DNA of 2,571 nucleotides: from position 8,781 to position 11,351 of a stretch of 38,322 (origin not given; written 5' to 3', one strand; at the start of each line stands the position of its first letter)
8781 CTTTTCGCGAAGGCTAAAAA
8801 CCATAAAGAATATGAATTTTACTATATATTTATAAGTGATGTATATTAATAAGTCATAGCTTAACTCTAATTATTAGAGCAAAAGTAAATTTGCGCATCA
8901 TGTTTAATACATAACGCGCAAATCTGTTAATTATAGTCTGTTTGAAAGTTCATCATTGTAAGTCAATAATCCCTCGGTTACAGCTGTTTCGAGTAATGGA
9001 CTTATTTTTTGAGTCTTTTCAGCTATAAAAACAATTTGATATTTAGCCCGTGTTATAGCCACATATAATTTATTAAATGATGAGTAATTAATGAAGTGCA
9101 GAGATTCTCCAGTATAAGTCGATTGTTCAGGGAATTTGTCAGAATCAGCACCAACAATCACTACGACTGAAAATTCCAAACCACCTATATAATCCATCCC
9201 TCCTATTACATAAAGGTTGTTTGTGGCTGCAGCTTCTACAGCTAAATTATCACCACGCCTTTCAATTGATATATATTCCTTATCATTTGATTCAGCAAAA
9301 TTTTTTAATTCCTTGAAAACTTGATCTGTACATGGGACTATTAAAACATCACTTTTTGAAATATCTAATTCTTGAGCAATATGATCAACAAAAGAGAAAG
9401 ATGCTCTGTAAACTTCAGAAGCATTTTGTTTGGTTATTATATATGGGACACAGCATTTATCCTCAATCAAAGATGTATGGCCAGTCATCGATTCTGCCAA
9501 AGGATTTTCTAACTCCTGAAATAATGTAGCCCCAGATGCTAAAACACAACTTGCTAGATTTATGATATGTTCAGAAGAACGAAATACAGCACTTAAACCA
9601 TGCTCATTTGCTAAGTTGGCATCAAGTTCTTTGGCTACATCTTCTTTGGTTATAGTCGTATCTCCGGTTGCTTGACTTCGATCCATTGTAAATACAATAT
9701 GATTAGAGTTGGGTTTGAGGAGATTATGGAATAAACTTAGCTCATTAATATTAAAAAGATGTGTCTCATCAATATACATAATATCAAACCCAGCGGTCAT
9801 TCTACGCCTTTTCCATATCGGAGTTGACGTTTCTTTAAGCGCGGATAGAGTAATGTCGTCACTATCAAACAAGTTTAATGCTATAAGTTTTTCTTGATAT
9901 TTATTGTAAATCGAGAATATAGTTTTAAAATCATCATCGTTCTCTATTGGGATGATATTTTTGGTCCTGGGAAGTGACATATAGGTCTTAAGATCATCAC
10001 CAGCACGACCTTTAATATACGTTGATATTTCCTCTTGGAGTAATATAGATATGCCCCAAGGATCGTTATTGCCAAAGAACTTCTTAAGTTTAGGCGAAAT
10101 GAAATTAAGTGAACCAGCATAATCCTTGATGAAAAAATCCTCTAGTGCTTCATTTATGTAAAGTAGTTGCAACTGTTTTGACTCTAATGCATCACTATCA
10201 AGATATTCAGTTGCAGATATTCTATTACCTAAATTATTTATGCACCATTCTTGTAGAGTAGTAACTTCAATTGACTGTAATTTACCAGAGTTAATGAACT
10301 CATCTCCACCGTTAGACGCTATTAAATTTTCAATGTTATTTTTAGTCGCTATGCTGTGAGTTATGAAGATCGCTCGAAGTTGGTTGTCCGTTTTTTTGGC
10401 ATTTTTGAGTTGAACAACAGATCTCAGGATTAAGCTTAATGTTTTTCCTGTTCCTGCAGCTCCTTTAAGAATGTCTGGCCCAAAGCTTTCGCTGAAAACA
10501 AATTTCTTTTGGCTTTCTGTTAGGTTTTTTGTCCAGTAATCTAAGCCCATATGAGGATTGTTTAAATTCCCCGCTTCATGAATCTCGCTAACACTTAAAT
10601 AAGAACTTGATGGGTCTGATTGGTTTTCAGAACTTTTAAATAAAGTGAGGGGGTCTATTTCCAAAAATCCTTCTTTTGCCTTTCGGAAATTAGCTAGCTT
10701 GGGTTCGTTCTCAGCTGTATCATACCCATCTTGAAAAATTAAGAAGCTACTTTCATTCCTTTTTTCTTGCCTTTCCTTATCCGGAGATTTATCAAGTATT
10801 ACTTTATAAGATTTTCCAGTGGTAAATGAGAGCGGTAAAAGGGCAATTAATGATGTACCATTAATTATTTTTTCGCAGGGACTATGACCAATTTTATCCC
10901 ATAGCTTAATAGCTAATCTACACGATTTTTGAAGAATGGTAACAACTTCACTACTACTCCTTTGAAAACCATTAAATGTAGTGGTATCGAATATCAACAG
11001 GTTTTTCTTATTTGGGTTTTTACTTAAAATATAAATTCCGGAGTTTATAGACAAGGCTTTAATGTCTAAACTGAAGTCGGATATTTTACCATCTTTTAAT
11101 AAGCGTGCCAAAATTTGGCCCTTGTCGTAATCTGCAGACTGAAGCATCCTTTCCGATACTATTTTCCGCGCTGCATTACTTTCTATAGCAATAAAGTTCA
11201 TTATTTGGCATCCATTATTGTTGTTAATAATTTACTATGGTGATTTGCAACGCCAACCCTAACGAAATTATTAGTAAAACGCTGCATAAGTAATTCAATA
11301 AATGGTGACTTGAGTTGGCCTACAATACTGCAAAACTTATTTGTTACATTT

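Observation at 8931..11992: Two-gene low-GC cassette in the P2 tin/old hotspot: unknown 263-aa protein plus SF1 (Upf1-like) helicase, unassigned candidate defence system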

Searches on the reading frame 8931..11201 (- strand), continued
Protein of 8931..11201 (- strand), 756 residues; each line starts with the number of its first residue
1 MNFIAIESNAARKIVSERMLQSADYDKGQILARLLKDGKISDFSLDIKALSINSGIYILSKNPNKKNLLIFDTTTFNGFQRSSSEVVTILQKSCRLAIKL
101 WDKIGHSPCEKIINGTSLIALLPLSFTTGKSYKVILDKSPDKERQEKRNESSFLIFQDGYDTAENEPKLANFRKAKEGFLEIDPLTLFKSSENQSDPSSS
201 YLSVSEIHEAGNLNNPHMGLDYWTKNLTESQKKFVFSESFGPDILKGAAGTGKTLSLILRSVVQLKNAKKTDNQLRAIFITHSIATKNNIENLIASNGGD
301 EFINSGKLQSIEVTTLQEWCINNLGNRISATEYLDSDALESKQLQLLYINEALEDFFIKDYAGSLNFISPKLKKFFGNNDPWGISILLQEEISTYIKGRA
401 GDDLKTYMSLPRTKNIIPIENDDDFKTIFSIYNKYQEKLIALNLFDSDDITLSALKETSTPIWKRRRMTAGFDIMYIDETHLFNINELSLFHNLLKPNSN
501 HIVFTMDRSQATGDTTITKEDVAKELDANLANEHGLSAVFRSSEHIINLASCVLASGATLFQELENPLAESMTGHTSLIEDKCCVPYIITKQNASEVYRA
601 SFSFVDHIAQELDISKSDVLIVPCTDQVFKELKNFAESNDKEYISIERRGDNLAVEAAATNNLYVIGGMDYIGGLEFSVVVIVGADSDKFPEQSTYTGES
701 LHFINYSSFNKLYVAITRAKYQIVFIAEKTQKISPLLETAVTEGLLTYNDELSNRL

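Call 17: find_encoding_contigs(protein=P0189, flank=5000, max_places=2)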
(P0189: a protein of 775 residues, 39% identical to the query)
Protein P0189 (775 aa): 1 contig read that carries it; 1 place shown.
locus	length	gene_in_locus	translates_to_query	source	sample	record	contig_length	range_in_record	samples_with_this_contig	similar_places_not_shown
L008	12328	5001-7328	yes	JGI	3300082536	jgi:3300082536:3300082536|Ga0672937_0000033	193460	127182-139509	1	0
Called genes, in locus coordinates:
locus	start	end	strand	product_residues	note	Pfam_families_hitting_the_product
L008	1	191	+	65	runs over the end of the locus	-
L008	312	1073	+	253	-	PF00881:Nitroreductase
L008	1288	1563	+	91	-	PF02604:PhdYeFM_antitox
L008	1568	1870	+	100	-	PF05016:ParE_toxin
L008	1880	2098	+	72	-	-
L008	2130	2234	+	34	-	-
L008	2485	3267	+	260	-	-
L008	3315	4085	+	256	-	PF07505:DUF5131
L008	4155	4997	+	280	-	-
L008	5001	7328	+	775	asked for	PF00270:DEAD (faint), PF00580:UvrD-helicase, PF04851:ResIII (faint)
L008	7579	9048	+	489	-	PF02739:5_3_exonuc_N, PF01367:5_3_exonuc, PF00075:RNase_H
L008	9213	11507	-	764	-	PF22073:Cep192_D4 (faint), PF15780:ASH (weak), PF22544:HYDIN_VesB_CFA65-like_Ig (weak), PF16656:Pur_ac_phosph_N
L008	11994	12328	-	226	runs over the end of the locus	PF00072:Response_reg, PF07238:PilZ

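Call 18: find_encoding_contigs(protein=P0181, flank=5000, max_places=3)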
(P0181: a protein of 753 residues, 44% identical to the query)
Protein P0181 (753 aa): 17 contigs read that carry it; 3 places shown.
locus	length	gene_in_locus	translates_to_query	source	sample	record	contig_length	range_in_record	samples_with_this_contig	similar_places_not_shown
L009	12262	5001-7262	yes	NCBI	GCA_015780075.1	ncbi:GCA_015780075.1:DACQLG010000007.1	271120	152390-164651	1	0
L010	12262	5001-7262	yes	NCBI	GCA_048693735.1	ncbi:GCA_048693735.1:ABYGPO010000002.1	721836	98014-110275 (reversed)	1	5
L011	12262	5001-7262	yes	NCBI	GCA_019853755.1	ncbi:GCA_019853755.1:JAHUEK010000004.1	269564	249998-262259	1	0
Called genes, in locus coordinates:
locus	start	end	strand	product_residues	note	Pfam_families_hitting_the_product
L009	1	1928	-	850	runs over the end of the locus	PF00512:HisKA (weak), PF02518:HATPase_c, PF00072:Response_reg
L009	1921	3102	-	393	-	PF17327:AHL_synthase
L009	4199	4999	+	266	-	-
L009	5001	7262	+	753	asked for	PF13361:UvrD_C (faint), PF00580:UvrD-helicase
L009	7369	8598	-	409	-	PF00375:SDF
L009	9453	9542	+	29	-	-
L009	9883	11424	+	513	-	PF00501:AMP-binding, PF13193:AMP-binding_C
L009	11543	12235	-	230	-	PF00027:cNMP_binding, PF13545:HTH_Crp_2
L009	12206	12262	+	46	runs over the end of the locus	-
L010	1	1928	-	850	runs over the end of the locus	PF00512:HisKA (weak), PF02518:HATPase_c, PF00072:Response_reg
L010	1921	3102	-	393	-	PF17327:AHL_synthase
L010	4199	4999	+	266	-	-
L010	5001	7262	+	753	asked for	PF13361:UvrD_C (faint), PF00580:UvrD-helicase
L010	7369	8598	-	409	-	PF00375:SDF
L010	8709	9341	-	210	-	PF00375:SDF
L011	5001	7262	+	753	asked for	PF13361:UvrD_C (faint), PF00580:UvrD-helicase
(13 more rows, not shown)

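Call 47: search_protein_families(library=phrogs, proteins=[window:8931-11201:-], max_evalue=0.001)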
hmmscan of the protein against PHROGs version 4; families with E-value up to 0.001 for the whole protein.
window:8931-11201:- (756 aa): 1 family
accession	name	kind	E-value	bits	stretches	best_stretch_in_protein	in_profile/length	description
phrog_1967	-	DNA, RNA and nucleotide metabolism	1.9e-13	50.9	2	214-556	140-448/776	DNA helicase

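Call 64: find_encoding_contigs(protein=P0083, flank=6000, max_places=6)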
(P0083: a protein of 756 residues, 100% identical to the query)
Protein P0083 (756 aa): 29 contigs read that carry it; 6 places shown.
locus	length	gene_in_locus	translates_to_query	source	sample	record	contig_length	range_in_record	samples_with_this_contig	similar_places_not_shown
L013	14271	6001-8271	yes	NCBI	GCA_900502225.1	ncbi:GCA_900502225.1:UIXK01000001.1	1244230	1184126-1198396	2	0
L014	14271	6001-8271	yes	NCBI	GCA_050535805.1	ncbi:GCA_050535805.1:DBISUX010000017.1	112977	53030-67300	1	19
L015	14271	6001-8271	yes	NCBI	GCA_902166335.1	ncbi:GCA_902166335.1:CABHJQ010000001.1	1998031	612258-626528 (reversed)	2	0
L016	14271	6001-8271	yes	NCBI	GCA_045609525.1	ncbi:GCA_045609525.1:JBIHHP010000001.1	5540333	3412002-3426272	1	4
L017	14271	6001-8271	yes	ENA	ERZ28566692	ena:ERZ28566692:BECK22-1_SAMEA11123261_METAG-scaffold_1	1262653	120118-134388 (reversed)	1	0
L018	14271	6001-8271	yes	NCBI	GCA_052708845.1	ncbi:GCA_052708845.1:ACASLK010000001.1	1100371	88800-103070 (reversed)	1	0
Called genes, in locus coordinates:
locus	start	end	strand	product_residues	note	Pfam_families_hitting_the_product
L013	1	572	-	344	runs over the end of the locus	PF05125:Phage_cap_P2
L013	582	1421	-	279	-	PF05929:Phage_GPO_N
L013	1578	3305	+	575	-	PF06056:Terminase_5, PF13384:HTH_23, PF03237:Terminase_6N, PF17289:Terminase_6C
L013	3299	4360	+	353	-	PF04860:Phage_portal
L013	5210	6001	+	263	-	-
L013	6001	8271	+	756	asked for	PF00580:UvrD-helicase, PF13604:AAA_30 (faint)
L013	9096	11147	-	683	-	PF05840:Phage_GPA, PF23343:REP_ORF2-G2P (weak)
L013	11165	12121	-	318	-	PF02086:MethyltransfD12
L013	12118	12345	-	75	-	PF24732:ParE_like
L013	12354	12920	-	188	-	PF16473:Rv2179c-like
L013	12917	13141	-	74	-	-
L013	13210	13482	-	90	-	-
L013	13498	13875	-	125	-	-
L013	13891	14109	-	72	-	-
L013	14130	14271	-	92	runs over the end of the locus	PF10743:Phage_Cox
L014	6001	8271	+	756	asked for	PF00580:UvrD-helicase, PF13604:AAA_30 (faint)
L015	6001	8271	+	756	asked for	PF00580:UvrD-helicase, PF13604:AAA_30 (faint)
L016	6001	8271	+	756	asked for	PF00580:UvrD-helicase, PF13604:AAA_30 (faint)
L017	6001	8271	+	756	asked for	PF00580:UvrD-helicase, PF13604:AAA_30 (faint)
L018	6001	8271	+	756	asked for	PF00580:UvrD-helicase, PF13604:AAA_30 (faint)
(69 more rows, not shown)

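Call 65: search_solved_structures(query=window:8931-11201:-, max_evalue=0.01, show_alignments=0)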
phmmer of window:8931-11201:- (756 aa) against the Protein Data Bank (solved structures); distinct sequences matched with E-value up to 0.01: 0.

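Call 67: search_solved_structures(query=A3, max_evalue=0.01, show_alignments=0)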
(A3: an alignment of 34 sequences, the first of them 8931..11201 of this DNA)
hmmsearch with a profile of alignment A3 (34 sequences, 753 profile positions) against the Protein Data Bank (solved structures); distinct sequences matched with E-value up to 0.01: 11.
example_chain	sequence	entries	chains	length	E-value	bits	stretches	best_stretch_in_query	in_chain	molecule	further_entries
1pjr_A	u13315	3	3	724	3.3e-07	32.3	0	653-733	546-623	PCRA | ATP-DEPENDENT HELICASE PCRA | HELICASE PCRA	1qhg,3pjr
3u44_A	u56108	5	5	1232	0.00026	22.6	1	232-327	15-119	ATP-dependent helicase/nuclease subunit A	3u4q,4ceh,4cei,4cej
3lfu_A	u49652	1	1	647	0.00036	22.2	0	676-734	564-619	DNA helicase II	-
2is1_A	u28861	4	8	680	0.00044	21.9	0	676-734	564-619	DNA helicase II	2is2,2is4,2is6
9xzj_F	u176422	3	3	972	0.00081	21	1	662-729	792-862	F-box DNA helicase 1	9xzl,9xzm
6wvk_H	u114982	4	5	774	0.00082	21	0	207-294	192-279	DNA helicase IV | DNA helicase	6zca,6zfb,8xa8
9dci_A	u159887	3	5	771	0.0016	20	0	424-557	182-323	ATP-dependent DNA helicase UvrD1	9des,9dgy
1uaa_A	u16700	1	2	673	0.0033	19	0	676-734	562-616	PROTEIN (ATP-DEPENDENT DNA HELICASE REP.)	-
2pjr_A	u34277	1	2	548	0.0041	18.7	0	428-556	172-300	PROTEIN (HELICASE PCRA)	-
4c2u_A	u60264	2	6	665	0.0057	18.2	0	675-730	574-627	DNA HELICASE II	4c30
4c2t_A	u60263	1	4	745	0.0076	17.8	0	675-730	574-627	DNA HELICASE II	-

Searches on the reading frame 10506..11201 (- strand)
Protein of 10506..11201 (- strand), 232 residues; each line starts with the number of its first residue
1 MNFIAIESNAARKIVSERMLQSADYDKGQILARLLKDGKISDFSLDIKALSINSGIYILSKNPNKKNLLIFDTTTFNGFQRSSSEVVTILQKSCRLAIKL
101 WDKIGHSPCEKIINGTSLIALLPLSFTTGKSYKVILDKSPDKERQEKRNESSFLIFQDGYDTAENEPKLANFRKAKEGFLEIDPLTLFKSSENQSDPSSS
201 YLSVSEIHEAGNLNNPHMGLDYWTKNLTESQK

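Call 52: predict_structure(alignment_id=A2)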
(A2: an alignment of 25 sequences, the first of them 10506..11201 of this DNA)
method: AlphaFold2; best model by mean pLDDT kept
length: 232 residues; sequences in the alignment: 25
mean_pLDDT: 83.7   pTM: 0.79
mean pLDDT of the five models: 83.7, 83.1, 82.8, 82.6, 81.1
residues with pLDDT >= 90: 124; 70-90: 64; 50-70: 33; < 50: 11
segments of 3 or more residues with pLDDT < 50: 193-199, 207-209
pLDDT, mean of each block of 10 residues (from residue 1): 95 93 91 93 87 93 92 93 95 96 86 89 76 92 90 93 73 92 80 47 51 60 70 64
secondary structure, 60 per line:
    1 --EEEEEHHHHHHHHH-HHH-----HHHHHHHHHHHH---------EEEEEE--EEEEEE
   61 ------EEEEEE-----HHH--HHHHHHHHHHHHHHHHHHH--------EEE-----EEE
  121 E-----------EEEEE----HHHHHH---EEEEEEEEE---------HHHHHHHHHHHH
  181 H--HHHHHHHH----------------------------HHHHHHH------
elements in order: E3-7 H8-16 H26-37 E47-52 E55-60 E67-72 H83-101 E110-112 E118-121 E133-137 H142-147 E151-159 H169-181 H184-191 H220-226

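Call 56: search_solved_structures(query=A2, max_evalue=10, show_alignments=2)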
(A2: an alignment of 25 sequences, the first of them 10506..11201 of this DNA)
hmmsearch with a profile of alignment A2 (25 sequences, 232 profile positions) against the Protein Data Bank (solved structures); distinct sequences matched with E-value up to 10: 81 (the best 60 are shown).
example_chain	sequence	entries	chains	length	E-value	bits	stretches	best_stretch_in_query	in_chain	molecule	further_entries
6ktm_A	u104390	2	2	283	0.048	16.7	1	42-120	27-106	Peroxisome proliferator-activated receptor gamma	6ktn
6fzg_A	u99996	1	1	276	0.055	16.5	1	42-120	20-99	Peroxisome proliferator-activated receptor gamma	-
7cxj_A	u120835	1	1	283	0.064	16.3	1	42-120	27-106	Peroxisome proliferator-activated receptor gamma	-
7ahj_A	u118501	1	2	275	0.085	15.9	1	42-120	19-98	Peroxisome proliferator-activated receptor gamma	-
4oj4_A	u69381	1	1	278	0.087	15.9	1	42-120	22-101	Peroxisome proliferator-activated receptor gamma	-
7e2o_A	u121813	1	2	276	0.087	15.9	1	42-120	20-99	Peroxisome proliferator-activated receptor gamma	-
7cxk_A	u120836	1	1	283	0.09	15.8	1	42-120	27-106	Peroxisome proliferator-activated receptor gamma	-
9gvp_B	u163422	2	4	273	0.096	15.7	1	42-120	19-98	Peroxisome proliferator-activated receptor gamma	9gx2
9gze_B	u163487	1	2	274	0.097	15.7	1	42-120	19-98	Peroxisome proliferator-activated receptor gamma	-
4l96_A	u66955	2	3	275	0.097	15.7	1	42-120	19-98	Peroxisome proliferator-activated receptor gamma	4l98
4em9_A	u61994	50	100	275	0.098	15.7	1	42-120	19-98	Peroxisome proliferator-activated receptor gamma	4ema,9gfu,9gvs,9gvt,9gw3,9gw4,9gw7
6c5t_A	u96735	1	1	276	0.098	15.7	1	42-120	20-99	Peroxisome proliferator-activated receptor gamma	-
6d3e_A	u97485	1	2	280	0.098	15.7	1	42-120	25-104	Peroxisome proliferator-activated receptor gamma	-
3wj4_A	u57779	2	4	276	0.098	15.7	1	42-120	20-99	Peroxisome proliferator-activated receptor gamma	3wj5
6c5q_A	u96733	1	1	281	0.099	15.7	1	42-120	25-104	Peroxisome proliferator-activated receptor gamma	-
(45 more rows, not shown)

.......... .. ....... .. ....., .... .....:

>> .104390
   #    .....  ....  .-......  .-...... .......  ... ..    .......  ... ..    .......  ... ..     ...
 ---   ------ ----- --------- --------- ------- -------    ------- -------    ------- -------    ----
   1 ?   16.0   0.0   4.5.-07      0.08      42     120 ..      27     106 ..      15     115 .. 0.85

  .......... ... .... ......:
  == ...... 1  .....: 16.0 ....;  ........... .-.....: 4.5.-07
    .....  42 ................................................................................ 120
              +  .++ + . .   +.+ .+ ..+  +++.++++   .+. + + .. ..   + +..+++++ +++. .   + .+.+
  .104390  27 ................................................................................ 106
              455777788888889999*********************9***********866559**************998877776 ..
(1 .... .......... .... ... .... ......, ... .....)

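Call 70: fold_search(model_id=the predicted structure, library=pdb)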
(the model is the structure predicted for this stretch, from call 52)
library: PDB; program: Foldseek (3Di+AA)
matches with E <= 10: 136; with E <= 0.001: 0
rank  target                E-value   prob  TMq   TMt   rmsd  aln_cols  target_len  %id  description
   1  6af4_C                7.1e-02  0.66  0.21  0.37   7.0       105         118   16  Toxin-Antitoxin module from Streptococcus pneumoniae (released 2019-08-14)
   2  6af4_G                1.5e-01  0.25  0.16  0.30  10.8       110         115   15  Toxin-Antitoxin module from Streptococcus pneumoniae (released 2019-08-14)
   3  6af4_A                1.7e-01  0.66  0.22  0.40   9.2       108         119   14  Toxin-Antitoxin module from Streptococcus pneumoniae (released 2019-08-14)
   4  3g12_A                5.0e-01  0.04  0.11  0.18  12.7       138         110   13  Crystal structure of a putative lactoylglutathione lyase from Bdellovibrio bacteriovorus (released 2009-02-10)
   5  7xbj_B                8.7e-01  0.30  0.23  0.20   4.8        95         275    8  Txp40, an insecticidal toxin protein from Xenorhabdus nematophila (released 2023-03-29)
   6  7nbu_Y                8.7e-01  0.25  0.21  0.36   6.9        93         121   10  Structure of the HigB1 toxin mutant K95A from Mycobacterium tuberculosis (Rv1955) and its target, the cspA mRNA, on th (released 2022-03-02)
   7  8x5u                  1.1e+00  0.02  0.12  0.14  17.6       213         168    8  Crystal structure of Thermus thermophilus peptidyl-tRNA hydrolase C-terminal 16 amino acid deletion mutant (released 2024-11-20)
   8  5wew_B                1.6e+00  0.02  0.12  0.16  14.8       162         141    9  Crystal structure of Klebsiella pneumoniae fosfomycin resistance protein (FosAKP) with inhibitor (ANY1) bound (released 2018-07-18)
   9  1lqk_A                1.7e+00  0.02  0.13  0.19  15.1       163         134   13  High Resolution Structure of Fosfomycin Resistance Protein A (FosA) (released 2002-09-11)
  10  8ffz_D                2.2e+00  0.01  0.12  0.12  20.7       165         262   16  TFIIIA-TFIIIC-Brf1-TBP complex bound to 5S rRNA gene (released 2023-06-21)
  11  7voh_B                2.3e+00  0.04  0.09  0.05  11.8        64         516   19  The a-glucosidase QsGH13 from Qipengyuania seohaensis (released 2022-03-02)
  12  4nf9_A                2.3e+00  0.02  0.12  0.13  15.6       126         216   17  Structure of the Knl1/Nsl1 complex (released 2014-03-19)
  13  6xas_G                2.3e+00  0.02  0.14  0.16  14.3       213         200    9  CryoEM Structure of E. coli Rho-dependent Transcription Pre-termination Complex (released 2020-12-16)
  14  5l33                  2.5e+00  0.03  0.16  0.26  12.4       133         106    8  Crystal structure of a de novo designed protein with curved beta-sheet (released 2017-01-25)
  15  1m53                  2.8e+00  0.04  0.11  0.05   9.9        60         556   13  CRYSTAL STRUCTURE OF ISOMALTULOSE SYNTHASE (PALI) FROM KLEBSIELLA SP. LX3 (released 2003-07-08)
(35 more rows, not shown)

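Call 72: search_protein_families(library=pfam, alignment_id=A2, max_evalue=10)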
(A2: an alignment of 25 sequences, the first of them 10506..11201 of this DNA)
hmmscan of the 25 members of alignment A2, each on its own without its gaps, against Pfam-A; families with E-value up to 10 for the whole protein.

A. member 1, window:10506-11201:- (232 aa): 0 families

B. families by the number of members that match (of 25 scanned): 9 families
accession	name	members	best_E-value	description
PF17294.7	Lipoprotein_22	1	0.03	Uncharacterised lipoprotein family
PF06453.16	LT-IIB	1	0.069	Type II heat-labile enterotoxin , B subunit (LT-IIB)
PF19993.5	DO-GTPase2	1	0.079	Double-GTPase 2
PF15163.11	Meiosis_expr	1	0.097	Meiosis-expressed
PF11193.13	DUF2812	1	0.12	Protein of unknown function (DUF2812)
PF01778.22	Ribosomal_L28e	1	0.13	Ribosomal L28e protein family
PF25501.1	DUF7914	1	0.15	Domain of unknown function (DUF7914)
PF22686.1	Alg17C_C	1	0.2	Exo-oligoalginate lyase-like, C-terminal domain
PF11532.13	HnRNP_M_NLS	1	0.23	HnRNP M nuclear localisation signal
